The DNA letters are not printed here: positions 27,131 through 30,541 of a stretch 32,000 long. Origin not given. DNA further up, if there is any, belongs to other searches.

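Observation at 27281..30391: Prodrug-type S12 peptidase and ABC exporter fused into one 1036-aa protein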

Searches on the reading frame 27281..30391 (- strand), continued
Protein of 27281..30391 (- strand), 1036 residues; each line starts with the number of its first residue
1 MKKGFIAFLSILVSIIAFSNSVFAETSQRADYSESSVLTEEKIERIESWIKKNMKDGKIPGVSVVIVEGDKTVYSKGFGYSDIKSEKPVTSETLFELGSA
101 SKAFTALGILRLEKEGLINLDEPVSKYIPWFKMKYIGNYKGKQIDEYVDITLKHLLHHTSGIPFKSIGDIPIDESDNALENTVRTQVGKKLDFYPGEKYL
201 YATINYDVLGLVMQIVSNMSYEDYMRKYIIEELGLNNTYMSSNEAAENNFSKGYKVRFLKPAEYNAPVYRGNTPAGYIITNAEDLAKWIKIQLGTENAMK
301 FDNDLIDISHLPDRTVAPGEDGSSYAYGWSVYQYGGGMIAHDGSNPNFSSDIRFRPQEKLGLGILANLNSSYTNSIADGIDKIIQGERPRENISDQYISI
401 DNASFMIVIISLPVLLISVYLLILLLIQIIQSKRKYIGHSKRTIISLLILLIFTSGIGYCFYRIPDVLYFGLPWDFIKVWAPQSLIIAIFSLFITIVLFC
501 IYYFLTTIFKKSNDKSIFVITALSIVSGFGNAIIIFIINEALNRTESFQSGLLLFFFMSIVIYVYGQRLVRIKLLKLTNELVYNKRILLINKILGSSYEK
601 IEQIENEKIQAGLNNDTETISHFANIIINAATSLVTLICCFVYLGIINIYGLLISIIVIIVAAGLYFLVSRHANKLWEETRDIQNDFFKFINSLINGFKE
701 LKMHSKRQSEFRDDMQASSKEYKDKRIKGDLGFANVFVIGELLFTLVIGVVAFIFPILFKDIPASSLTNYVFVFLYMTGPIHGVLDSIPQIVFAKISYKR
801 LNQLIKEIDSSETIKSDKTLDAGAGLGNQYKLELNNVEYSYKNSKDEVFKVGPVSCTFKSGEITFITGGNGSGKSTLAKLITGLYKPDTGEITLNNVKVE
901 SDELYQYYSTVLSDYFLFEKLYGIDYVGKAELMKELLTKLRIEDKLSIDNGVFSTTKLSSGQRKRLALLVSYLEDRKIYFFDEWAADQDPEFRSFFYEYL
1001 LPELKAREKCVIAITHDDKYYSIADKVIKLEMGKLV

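Call 7: find_homologous_proteins(query=window:27281-30391:-, max_evalue=1e-10)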
Query window:27281-30391:- (1036 aa): 841 proteins with E <= 1e-10 among 8000 candidates; the best 120 are listed.
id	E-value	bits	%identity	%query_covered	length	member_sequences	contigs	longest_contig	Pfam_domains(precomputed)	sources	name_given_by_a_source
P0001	0.0e+0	1788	77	100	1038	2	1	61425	PF00005.34,PF02463.26,PF00144.30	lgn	-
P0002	0.0e+0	1732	74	100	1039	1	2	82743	PF00005.34,PF02463.26,PF13304.13,PF00144.30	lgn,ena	-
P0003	0.0e+0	1715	74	100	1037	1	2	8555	PF00005.34,PF00144.30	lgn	-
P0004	0.0e+0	1694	72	100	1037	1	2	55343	PF00005.34,PF02463.26,PF13304.13,PF00144.30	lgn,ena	-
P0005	0.0e+0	1680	72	98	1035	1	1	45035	PF00005.34,PF02463.26,PF13304.13,PF00144.30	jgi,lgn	-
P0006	0.0e+0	1649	71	100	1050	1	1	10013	PF00005.34,PF02463.26,PF13304.13,PF00144.30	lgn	-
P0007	0.0e+0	1645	69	100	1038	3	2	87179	PF00005.34,PF02463.26,PF13304.13,PF00144.30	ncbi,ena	-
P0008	0.0e+0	1641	74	95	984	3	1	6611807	PF00005.34,PF02463.26,PF13304.13,PF00144.30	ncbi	ncbi:cyclic peptide export ABC transporter [Paenibacillus amylolyticus]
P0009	0.0e+0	1641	69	100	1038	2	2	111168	PF00005.34,PF02463.26,PF13304.13,PF00144.30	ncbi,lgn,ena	-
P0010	0.0e+0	1605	68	100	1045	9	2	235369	PF00005.34,PF02463.26,PF13304.13,PF00144.30,PF00664.29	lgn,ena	-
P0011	0.0e+0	1574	67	100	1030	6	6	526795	PF00005.34,PF02463.26,PF13304.13,PF00144.30,PF00664.29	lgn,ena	-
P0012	0.0e+0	1552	67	100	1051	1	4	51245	PF00005.34,PF02463.26,PF13304.13,PF00144.30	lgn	-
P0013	0.0e+0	1542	67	97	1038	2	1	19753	PF00005.34,PF02463.26,PF13304.13,PF00144.30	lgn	-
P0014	0.0e+0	1508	64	100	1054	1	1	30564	PF00005.34,PF02463.26,PF00144.30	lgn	-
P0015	0.0e+0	1489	64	99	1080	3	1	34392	PF00005.34,PF02463.26,PF13304.13,PF00144.30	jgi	jgi:putative ATP-binding cassette transporter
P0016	0.0e+0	1486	65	97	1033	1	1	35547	PF00005.34,PF02463.26,PF13304.13,PF00144.30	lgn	-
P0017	0.0e+0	1437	61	100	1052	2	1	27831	PF00005.34,PF02463.26,PF00144.30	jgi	-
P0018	0.0e+0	1405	60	100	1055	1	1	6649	PF00005.34,PF02463.26,PF13304.13,PF00144.30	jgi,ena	-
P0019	0.0e+0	1391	61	96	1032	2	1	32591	PF00005.34,PF02463.26,PF13304.13,PF00144.30,PF00664.29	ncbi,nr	ncbi:MAG: cyclic peptide export ABC transporter [Ruminiclostridium sp.]|nr:cyclic peptide export ABC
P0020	0.0e+0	1367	59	100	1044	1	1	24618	PF00005.34,PF02463.26,PF13304.13,PF00144.30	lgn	-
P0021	0.0e+0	1362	58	100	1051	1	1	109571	PF00005.34,PF02463.26,PF00144.30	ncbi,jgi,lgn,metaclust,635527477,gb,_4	metaclust:\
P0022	0.0e+0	1345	57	100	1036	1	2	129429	PF00005.34,PF02463.26,PF13304.13,PF00144.30,PF00664.29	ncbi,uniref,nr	ncbi:cyclic peptide export ABC transporter [Paenibacillus sp. HN-1]|uniref:cyclic peptide export ABC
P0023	0.0e+0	1345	59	97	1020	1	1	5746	PF00005.34,PF02463.26,PF13304.13,PF00144.30,PF00664.29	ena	-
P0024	0.0e+0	1332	60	96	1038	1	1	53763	PF00005.34,PF02463.26,PF13304.13,PF00144.30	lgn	-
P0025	0.0e+0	1328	58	98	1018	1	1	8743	PF00005.34,PF02463.26,PF13304.13,PF00144.30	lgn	-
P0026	0.0e+0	1325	57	100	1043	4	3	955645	PF00005.34,PF02463.26,PF13304.13,PF00144.30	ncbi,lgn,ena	-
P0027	0.0e+0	1320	57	100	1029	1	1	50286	PF00005.34,PF02463.26,PF00144.30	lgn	-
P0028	0.0e+0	1315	59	96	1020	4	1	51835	PF00005.34,PF02463.26,PF00144.30,PF00664.29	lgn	-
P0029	0.0e+0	1314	57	97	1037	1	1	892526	PF00005.34,PF02463.26,PF00144.30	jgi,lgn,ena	-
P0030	0.0e+0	1313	55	99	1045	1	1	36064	PF00005.34,PF00144.30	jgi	jgi:putative ATP-binding cassette transporter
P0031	0.0e+0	1303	55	100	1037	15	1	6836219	PF00005.34,PF02463.26,PF13304.13,PF00144.30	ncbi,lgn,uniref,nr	ncbi:cyclic peptide export ABC transporter [Paenibacillus sp. HW567]|uniref:cyclic peptide export AB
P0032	0.0e+0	1299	56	98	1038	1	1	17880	PF00005.34,PF13304.13,PF00144.30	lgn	-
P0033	0.0e+0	1290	57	96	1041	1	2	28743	PF00005.34,PF02463.26,PF00144.30,PF00664.29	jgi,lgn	jgi:putative ATP-binding cassette transporter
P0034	0.0e+0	1289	57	97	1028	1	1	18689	PF00005.34,PF02463.26,PF13304.13,PF00144.30,PF00664.29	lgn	-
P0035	0.0e+0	1282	56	100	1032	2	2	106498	PF00005.34,PF02463.26,PF13304.13,PF00144.30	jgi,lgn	jgi:cyclic peptide transporter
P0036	0.0e+0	1281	56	100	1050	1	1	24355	PF00005.34,PF13304.13,PF00144.30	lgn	-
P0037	0.0e+0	1281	56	97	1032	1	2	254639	PF00005.34,PF02463.26,PF13304.13,PF00144.30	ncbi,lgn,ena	-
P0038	0.0e+0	1280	57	97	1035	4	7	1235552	PF00005.34,PF02463.26,PF13304.13,PF00144.30,PF00664.29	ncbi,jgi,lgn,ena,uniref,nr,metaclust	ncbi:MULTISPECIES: cyclic peptide export ABC transporter [Paenibacillus]|uniref:Cyclic peptide expor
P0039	0.0e+0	1276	55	100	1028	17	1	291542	PF00005.34,PF02463.26,PF00144.30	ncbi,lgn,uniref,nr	ncbi:cyclic peptide export ABC transporter [Brevibacillus sp. MS2.2]|uniref:cyclic peptide export AB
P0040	0.0e+0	1273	56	98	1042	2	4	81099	PF00005.34,PF02463.26,PF13304.13,PF00144.30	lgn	-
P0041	0.0e+0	1273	55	100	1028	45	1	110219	PF00005.34,PF02463.26,PF13304.13,PF00144.30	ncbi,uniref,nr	ncbi:cyclic peptide export ABC transporter [Brevibacillus sp. 1238]|uniref:cyclic peptide export ABC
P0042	0.0e+0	1269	55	100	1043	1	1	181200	PF00005.34,PF02463.26,PF00144.30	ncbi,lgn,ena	-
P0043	0.0e+0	1267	55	100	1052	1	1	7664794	PF00005.34,PF02463.26,PF13304.13,PF00144.30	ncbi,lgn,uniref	ncbi:cyclic peptide export ABC transporter [Paenibacillus sp. FSL M7-0420]|uniref:cyclic peptide exp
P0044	0.0e+0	1266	57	96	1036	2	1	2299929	PF00005.34,PF02463.26,PF13304.13,PF00144.30,PF00664.29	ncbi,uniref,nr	ncbi:cyclic peptide export ABC transporter [Paenibacillus sp. FJAT-26967]|uniref:cyclic peptide expo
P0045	0.0e+0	1265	56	96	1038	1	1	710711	PF00005.34,PF02463.26,PF13304.13,PF00144.30,PF00664.29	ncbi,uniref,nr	ncbi:cyclic peptide export ABC transporter [Hazenella coriacea]|uniref:Cyclic peptide transporter n=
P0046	0.0e+0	1263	55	96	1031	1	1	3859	PF00005.34,PF02463.26,PF13304.13,PF00144.30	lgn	-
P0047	0.0e+0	1260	55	97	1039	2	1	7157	PF00005.34,PF02463.26,PF13304.13,PF00144.30,PF00664.29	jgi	jgi:cyclic peptide transporter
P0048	0.0e+0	1260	55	100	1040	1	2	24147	PF00005.34,PF13304.13,PF00144.30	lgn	-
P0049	0.0e+0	1260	54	99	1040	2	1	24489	PF00005.34,PF13304.13,PF00144.30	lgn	-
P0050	0.0e+0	1258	55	99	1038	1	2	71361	PF00005.34,PF02463.26,PF13304.13,PF00144.30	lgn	-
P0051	0.0e+0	1256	55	96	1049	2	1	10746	PF00005.34,PF02463.26,PF00144.30,PF00664.29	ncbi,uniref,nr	ncbi:cyclic peptide export ABC transporter [Paenibacillus sepulcri]|uniref:Cyclic peptide export ABC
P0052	0.0e+0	1253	56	96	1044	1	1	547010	PF00005.34,PF02463.26,PF13304.13,PF00144.30,PF00664.29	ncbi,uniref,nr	ncbi:cyclic peptide transporter [Paenibacillus shirakamiensis]|uniref:Cyclic peptide transporter n=1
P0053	0.0e+0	1250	55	100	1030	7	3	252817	PF00005.34,PF13304.13,PF00144.30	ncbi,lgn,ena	-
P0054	0.0e+0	1242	54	97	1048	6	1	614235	PF00005.34,PF02463.26,PF00144.30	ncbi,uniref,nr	ncbi:cyclic peptide export ABC transporter [Paenibacillus sp. MZ03-122A]|uniref:cyclic peptide expor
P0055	0.0e+0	1242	54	100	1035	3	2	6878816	PF00005.34,PF02463.26,PF13304.13,PF00144.30,PF00664.29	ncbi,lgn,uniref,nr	ncbi:cyclic peptide export ABC transporter [Pseudobacteroides cellulosolvens]|uniref:Cyclic peptide 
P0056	0.0e+0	1240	55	97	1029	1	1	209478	PF00005.34,PF02463.26,PF00144.30,PF00664.29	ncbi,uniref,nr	ncbi:cyclic peptide export ABC transporter [Paenibacillus athensensis]|uniref:Peptide ABC transporte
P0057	0.0e+0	1236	54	100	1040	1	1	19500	PF00005.34,PF02463.26,PF00144.30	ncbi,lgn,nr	ncbi:MAG: cyclic peptide export ABC transporter [Firmicutes bacterium]|nr:cyclic peptide export ABC 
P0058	0.0e+0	1234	55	97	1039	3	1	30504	PF00005.34,PF02463.26,PF13304.13,PF00144.30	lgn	-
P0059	0.0e+0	1231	55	97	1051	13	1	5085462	PF00005.34,PF02463.26,PF13304.13,PF00144.30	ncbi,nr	ncbi:cyclic peptide export ABC transporter [Bacillus sp. F19]|nr:cyclic peptide export ABC transport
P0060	0.0e+0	1230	54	97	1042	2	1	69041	PF00005.34,PF02463.26,PF13304.13,PF00144.30,PF00664.29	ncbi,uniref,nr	ncbi:cyclic peptide transporter [Marininema mesophilum]|uniref:Cyclic peptide transporter n=1 Tax=Ma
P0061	0.0e+0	1230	55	96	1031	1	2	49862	PF00005.34,PF02463.26,PF00144.30,PF00664.29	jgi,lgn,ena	-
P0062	0.0e+0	1228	54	99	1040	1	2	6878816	PF00005.34,PF02463.26,PF13304.13,PF00144.30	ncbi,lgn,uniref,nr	ncbi:cyclic peptide export ABC transporter [Pseudobacteroides cellulosolvens]|uniref:Cyclic peptide 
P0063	0.0e+0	1228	53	99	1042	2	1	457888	PF00005.34,PF02463.26,PF13304.13,PF00144.30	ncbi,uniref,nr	ncbi:cyclic peptide export ABC transporter [Marininema halotolerans]|uniref:cyclic peptide export AB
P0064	0.0e+0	1227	54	97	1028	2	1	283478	PF00005.34,PF02463.26,PF13304.13,PF00144.30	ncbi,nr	ncbi:cyclic peptide export ABC transporter [Paenibacillus sp. GSMTC-2017]|nr:cyclic peptide export A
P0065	0.0e+0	1226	54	98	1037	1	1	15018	PF00005.34,PF02463.26,PF13304.13,PF00144.30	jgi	-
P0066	0.0e+0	1225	54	100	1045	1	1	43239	PF00005.34,PF02463.26,PF13304.13,PF00144.30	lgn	-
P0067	0.0e+0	1223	55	97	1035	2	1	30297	PF00005.34,PF02463.26,PF00144.30,PF00664.29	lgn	-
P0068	0.0e+0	1222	53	99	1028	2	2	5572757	PF00005.34,PF02463.26,PF13304.13,PF00144.30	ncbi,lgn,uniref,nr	ncbi:hypothetical protein GCM10010913_24770 [Paenibacillus aceti]|uniref:Peptide ABC transporter n=2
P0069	0.0e+0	1221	54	96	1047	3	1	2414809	PF00005.34,PF02463.26,PF00144.30,PF00664.29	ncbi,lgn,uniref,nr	ncbi:cyclic peptide export ABC transporter [Paenibacillus sp. UMB4589-SE434]|uniref:cyclic peptide e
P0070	0.0e+0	1221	52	99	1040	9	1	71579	PF00005.34,PF02463.26,PF13304.13,PF00144.30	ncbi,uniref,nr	ncbi:cyclic peptide export ABC transporter [Paenibacillus sp. 1001270B_150601_E10]|uniref:cyclic pep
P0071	0.0e+0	1220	54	96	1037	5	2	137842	PF00005.34,PF02463.26,PF13304.13,PF00144.30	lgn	-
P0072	0.0e+0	1216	53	96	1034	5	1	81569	PF00005.34,PF02463.26,PF13304.13,PF00144.30,PF00664.29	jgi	jgi:putative ATP-binding cassette transporter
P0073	0.0e+0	1215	53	100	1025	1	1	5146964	PF00005.34,PF02463.26,PF13304.13,PF00144.30,PF00664.29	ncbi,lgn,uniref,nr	ncbi:cyclic peptide export ABC transporter [Clostridium sp. FP1]|uniref:cyclic peptide export ABC tr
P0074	0.0e+0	1214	53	96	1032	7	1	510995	PF00005.34,PF02463.26,PF00144.30,PF00664.29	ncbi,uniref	ncbi:cyclic peptide export ABC transporter [Paenibacillus sp. NPDC057967]|uniref:cyclic peptide expo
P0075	0.0e+0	1213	54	96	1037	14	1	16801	PF00005.34,PF02463.26,PF13304.13,PF00144.30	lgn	-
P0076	0.0e+0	1213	54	100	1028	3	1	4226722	PF00005.34,PF02463.26,PF00144.30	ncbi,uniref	ncbi:cyclic peptide export ABC transporter [Chengkuizengella sp. SCS-71B]|uniref:cyclic peptide expo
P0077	0.0e+0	1213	55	95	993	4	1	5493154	PF00005.34,PF02463.26,PF00144.30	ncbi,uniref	ncbi:cyclic peptide export ABC transporter [Bacillus sp. FSL K6-3431]|uniref:cyclic peptide export A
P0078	0.0e+0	1206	53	97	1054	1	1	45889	PF00005.34,PF00144.30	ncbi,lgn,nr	ncbi:MAG TPA: cyclic peptide export ABC transporter [Bacillota bacterium]|nr:cyclic peptide export A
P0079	0.0e+0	1205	52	99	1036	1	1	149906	PF00005.34,PF02463.26,PF13304.13,PF00144.30,PF00664.29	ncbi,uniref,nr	ncbi:cyclic peptide export ABC transporter [Paenibacillus sp. LMG 31461]|uniref:Cyclic peptide expor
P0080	0.0e+0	1205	53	100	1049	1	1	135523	PF00005.34,PF02463.26,PF00144.30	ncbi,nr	ncbi:MAG: cyclic peptide export ABC transporter [Clostridia bacterium]|nr:cyclic peptide export ABC 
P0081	0.0e+0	1205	53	99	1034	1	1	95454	PF00005.34,PF02463.26,PF13304.13,PF00144.30,PF00664.29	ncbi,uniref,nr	ncbi:cyclic peptide export ABC transporter [Clostridium sp. D2Q-14]|uniref:cyclic peptide export ABC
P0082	0.0e+0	1204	53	96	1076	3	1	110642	PF00005.34,PF02463.26,PF00144.30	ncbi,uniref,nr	ncbi:cyclic peptide export ABC transporter [Paenibacillus nasutitermitis]|uniref:Cyclic peptide tran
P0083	0.0e+0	1203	52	97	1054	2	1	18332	PF00005.34,PF13304.13,PF00144.30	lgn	-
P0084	0.0e+0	1200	54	96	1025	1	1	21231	PF00005.34,PF02463.26,PF13304.13,PF00144.30,PF00664.29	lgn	-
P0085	0.0e+0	1199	55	96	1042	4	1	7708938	PF00005.34,PF02463.26,PF00144.30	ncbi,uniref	ncbi:cyclic peptide export ABC transporter [Paenibacillus tritici]|uniref:cyclic peptide export ABC 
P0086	0.0e+0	1197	51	97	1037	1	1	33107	PF00005.34,PF00144.30,PF00664.29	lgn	-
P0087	0.0e+0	1197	54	96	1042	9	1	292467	PF00005.34,PF02463.26,PF13304.13,PF00144.30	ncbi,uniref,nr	ncbi:cyclic peptide export ABC transporter [Paenibacillus arenosi]|uniref:Cyclic peptide export ABC 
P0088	0.0e+0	1192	51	100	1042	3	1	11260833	PF00005.34,PF02463.26,PF13304.13,PF00144.30,PF00664.29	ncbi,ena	-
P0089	0.0e+0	1190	53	97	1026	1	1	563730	PF00005.34,PF02463.26,PF13304.13,PF00144.30,PF00664.29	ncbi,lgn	-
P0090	0.0e+0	1190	52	100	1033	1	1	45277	PF00005.34,PF02463.26,PF00144.30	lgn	-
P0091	0.0e+0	1189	53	95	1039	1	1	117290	PF00005.34,PF02463.26,PF13304.13,PF00144.30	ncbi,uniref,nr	ncbi:hypothetical protein XYCOK13_23970 [Xylanibacillus composti]|uniref:Cyclic peptide transporter 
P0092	0.0e+0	1183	51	100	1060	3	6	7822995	PF00005.34,PF02463.26,PF13304.13,PF00144.30,PF00664.29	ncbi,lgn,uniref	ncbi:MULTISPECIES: cyclic peptide export ABC transporter [unclassified Paenibacillus]|uniref:cyclic 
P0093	0.0e+0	1181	53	97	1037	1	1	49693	PF00005.34,PF02463.26,PF00144.30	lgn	-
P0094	0.0e+0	1179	52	100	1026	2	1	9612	PF00005.34,PF02463.26,PF13304.13,PF00144.30,PF00664.29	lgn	-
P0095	0.0e+0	1177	52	100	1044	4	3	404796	PF00005.34,PF02463.26,PF00144.30,PF00664.29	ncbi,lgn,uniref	ncbi:cyclic peptide export ABC transporter [Bacillus gobiensis]|uniref:cyclic peptide export ABC tra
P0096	0.0e+0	1177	52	99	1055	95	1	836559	PF00005.34,PF02463.26,PF13304.13,PF00144.30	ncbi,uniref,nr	ncbi:cyclic peptide export ABC transporter [Bacillus wiedmannii]|uniref:cyclic peptide export ABC tr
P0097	0.0e+0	1177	53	96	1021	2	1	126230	PF00005.34,PF02463.26,PF13304.13,PF00144.30,PF00664.29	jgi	jgi:cyclic peptide transporter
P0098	0.0e+0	1176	52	96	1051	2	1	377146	PF00005.34,PF02463.26,PF00144.30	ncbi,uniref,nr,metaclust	ncbi:peptide ABC transporter [Bacillus sp. SA1-12]|uniref:cyclic peptide export ABC transporter n=1 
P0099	0.0e+0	1175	53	97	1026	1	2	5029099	PF00005.34,PF02463.26,PF13304.13,PF00144.30,PF00664.29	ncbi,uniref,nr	ncbi:cyclic peptide export ABC transporter [Clostridium tagluense]|uniref:cyclic peptide export ABC 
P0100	0.0e+0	1175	51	97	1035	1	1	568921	PF00005.34,PF02463.26,PF00144.30,PF00664.29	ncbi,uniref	ncbi:cyclic peptide export ABC transporter [Paenibacillus aurantiacus]|uniref:Cyclic peptide export 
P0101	0.0e+0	1174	52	100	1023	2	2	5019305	PF00005.34,PF02463.26,PF00144.30,PF00664.29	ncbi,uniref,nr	ncbi:cyclic peptide export ABC transporter [Clostridium tagluense]|uniref:cyclic peptide export ABC 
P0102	0.0e+0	1174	52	100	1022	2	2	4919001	PF00005.34,PF02463.26,PF13304.13,PF00144.30,PF00664.29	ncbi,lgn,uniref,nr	ncbi:cyclic peptide export ABC transporter [Clostridium felsineum]|uniref:cyclic peptide export ABC 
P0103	0.0e+0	1174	51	99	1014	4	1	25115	PF00005.34,PF02463.26,PF00144.30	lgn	-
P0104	0.0e+0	1174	52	100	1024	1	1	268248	PF00005.34,PF02463.26,PF13304.13,PF00144.30,PF00664.29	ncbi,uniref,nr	ncbi:cyclic peptide transporter [Clostridium cavendishii DSM 21758]|uniref:Cyclic peptide transporte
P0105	0.0e+0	1173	51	100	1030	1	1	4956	PF00005.34,PF02463.26,PF00144.30,PF00664.29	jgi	jgi:putative pyoverdin transport system ATP-binding/permease protein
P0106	0.0e+0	1172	52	100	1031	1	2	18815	PF00005.34,PF02463.26,PF13304.13,PF00144.30,PF00664.29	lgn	-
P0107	0.0e+0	1171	52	100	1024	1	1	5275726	PF00005.34,PF02463.26,PF13304.13,PF00144.30,PF00664.29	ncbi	-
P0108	0.0e+0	1171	53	100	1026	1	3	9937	PF00005.34,PF02463.26,PF00144.30,PF00664.29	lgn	-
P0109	0.0e+0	1169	53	97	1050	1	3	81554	PF00005.34,PF02463.26,PF13304.13,PF00144.30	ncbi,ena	-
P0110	0.0e+0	1168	53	96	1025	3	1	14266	PF00005.34,PF02463.26,PF13304.13,PF00144.30,PF00664.29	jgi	jgi:cyclic peptide transporter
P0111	0.0e+0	1167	53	100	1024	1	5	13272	PF00005.34,PF02463.26,PF00144.30,PF00664.29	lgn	-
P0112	0.0e+0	1167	51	100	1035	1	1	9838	PF00005.34,PF02463.26,PF13304.13,PF00144.30,PF00664.29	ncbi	-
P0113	0.0e+0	1167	50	99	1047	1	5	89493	PF00005.34,PF02463.26,PF13304.13,PF00144.30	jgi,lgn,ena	-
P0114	0.0e+0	1167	52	96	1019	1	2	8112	PF00005.34,PF02463.26,PF13304.13,PF00144.30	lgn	-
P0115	0.0e+0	1166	53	96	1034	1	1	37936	PF00005.34,PF02463.26,PF00144.30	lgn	-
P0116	0.0e+0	1166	52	100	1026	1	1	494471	PF00005.34,PF02463.26,PF00144.30,PF00664.29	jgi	jgi:putative ATP-binding cassette transporter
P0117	0.0e+0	1166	52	96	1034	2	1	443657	PF00005.34,PF02463.26,PF00144.30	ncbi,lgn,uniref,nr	ncbi:cyclic peptide export ABC transporter [Paenibacillus methanolicus]|uniref:Cyclic peptide transp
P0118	0.0e+0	1166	52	97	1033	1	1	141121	PF00005.34,PF02463.26,PF13304.13,PF00144.30,PF00664.29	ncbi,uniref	ncbi:cyclic peptide export ABC transporter [Paenibacillus sp. sgz500958]|uniref:cyclic peptide expor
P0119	0.0e+0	1165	54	96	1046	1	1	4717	PF00005.34,PF00144.30,PF00664.29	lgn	-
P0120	0.0e+0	1165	52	96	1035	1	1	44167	PF00005.34,PF00144.30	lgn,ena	-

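Call 11: find_encoding_contigs(protein=window:27281-30391:-, flank=10000, max_places=4)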
Protein window:27281-30391:- (1036 aa): no gene with exactly this product is on record in the collection.
